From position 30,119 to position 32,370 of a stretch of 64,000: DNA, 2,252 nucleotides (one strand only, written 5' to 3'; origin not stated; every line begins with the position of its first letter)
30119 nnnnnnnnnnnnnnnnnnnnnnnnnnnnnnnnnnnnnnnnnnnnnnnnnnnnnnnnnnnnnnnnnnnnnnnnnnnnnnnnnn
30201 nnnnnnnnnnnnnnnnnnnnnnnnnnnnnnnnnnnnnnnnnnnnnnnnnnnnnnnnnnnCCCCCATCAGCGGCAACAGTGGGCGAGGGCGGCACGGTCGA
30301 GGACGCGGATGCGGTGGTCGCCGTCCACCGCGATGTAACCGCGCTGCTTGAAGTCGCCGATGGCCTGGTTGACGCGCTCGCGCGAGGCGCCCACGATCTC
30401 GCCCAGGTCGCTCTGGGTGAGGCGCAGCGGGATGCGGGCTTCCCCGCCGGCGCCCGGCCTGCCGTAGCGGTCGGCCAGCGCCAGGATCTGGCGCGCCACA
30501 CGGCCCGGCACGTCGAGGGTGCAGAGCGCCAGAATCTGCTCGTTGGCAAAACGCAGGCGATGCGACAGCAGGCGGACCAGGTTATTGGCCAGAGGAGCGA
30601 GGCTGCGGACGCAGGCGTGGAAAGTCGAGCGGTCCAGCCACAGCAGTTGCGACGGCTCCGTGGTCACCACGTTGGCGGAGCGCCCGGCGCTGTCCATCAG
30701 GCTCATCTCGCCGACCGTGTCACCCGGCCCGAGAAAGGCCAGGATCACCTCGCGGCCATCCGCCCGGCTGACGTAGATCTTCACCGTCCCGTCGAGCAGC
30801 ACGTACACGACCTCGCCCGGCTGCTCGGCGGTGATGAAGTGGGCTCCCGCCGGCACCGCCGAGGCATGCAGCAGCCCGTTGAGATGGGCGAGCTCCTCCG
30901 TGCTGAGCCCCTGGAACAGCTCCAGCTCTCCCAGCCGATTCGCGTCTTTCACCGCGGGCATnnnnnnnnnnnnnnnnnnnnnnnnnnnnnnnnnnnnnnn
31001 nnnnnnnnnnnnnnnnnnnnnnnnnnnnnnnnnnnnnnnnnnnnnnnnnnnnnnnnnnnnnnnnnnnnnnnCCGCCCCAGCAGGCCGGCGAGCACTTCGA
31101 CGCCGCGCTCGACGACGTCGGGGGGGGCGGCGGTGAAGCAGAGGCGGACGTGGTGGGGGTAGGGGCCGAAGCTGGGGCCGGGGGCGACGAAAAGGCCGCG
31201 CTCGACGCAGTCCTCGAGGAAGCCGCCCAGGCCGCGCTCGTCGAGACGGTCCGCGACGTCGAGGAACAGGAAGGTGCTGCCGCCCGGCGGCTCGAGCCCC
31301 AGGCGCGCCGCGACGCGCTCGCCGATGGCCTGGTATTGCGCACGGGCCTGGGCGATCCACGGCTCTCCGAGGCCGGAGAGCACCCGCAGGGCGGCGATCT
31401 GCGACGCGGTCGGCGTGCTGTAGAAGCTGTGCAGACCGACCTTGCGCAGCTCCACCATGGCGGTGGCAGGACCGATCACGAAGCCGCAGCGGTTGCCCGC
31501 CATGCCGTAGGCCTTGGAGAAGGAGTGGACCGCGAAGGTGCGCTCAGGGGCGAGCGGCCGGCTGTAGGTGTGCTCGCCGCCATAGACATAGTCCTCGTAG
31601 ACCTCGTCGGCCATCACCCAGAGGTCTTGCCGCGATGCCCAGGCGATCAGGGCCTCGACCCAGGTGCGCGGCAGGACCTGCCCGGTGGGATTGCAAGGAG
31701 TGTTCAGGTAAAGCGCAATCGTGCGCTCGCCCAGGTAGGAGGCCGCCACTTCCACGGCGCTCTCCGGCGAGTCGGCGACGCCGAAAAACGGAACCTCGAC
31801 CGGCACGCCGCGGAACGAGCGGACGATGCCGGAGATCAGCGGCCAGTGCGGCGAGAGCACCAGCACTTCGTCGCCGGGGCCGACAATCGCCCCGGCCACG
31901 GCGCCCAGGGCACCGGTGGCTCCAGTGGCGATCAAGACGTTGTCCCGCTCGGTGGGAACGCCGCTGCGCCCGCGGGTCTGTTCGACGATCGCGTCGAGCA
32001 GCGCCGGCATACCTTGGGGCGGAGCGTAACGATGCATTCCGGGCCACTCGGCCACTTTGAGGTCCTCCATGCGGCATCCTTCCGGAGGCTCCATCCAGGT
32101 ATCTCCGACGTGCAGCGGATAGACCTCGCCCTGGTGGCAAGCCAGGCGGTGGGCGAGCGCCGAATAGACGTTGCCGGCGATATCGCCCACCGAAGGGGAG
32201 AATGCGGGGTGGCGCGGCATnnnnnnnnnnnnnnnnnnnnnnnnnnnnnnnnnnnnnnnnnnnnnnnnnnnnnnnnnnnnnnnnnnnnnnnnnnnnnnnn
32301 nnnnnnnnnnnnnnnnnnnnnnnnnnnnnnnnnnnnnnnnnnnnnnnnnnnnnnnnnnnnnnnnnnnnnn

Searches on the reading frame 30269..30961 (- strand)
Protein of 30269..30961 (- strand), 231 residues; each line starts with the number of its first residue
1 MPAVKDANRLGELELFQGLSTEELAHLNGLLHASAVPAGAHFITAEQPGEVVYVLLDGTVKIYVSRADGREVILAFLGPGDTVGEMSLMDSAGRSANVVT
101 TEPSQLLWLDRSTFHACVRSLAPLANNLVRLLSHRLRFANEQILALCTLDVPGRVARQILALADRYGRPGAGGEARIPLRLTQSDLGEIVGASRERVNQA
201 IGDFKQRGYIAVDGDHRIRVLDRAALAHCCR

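Call 11: search_protein_families(library=pfam, proteins=[window:30269-30961:-], max_evalue=0.001)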
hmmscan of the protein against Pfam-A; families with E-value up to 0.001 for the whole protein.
window:30269-30961:- (231 aa): 4 families
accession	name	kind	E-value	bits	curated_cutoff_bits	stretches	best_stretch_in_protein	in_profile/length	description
PF00027.35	cNMP_binding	-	9.7e-21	74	27.5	1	36-119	4-87/89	Cyclic nucleotide-binding domain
PF13545.12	HTH_Crp_2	-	3.5e-18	65.8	27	1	153-228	1-69/70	Crp-like helix-turn-helix domain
PF12802.13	MarR_2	-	0.00013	22.5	27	1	180-217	20-60/61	MarR family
PF00325.26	Crp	-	0.00064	19.8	21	0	179-210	1-32/32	Bacterial regulatory proteins, crp family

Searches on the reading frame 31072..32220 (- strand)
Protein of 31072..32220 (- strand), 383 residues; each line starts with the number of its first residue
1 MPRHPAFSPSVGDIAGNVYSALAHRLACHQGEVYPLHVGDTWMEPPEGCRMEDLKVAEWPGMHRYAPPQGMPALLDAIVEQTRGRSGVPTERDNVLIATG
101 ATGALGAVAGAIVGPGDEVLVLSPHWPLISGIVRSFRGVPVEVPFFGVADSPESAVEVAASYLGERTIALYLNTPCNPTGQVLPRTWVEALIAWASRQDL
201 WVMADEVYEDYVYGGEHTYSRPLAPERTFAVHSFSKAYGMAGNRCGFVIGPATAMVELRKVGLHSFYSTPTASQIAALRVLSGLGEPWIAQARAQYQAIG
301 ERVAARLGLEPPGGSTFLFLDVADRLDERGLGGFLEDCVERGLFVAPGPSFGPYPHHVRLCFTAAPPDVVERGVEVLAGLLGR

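Call 11: search_protein_families(library=pfam, proteins=[window:31072-32220:-], max_evalue=0.001)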
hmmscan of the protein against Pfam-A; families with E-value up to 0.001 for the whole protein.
window:31072-32220:- (383 aa): 1 family
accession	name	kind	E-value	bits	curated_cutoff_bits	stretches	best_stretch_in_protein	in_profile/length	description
PF00155.27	Aminotran_1_2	-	2.5e-39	135.9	19.7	1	56-376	29-360/361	Aminotransferase class I and II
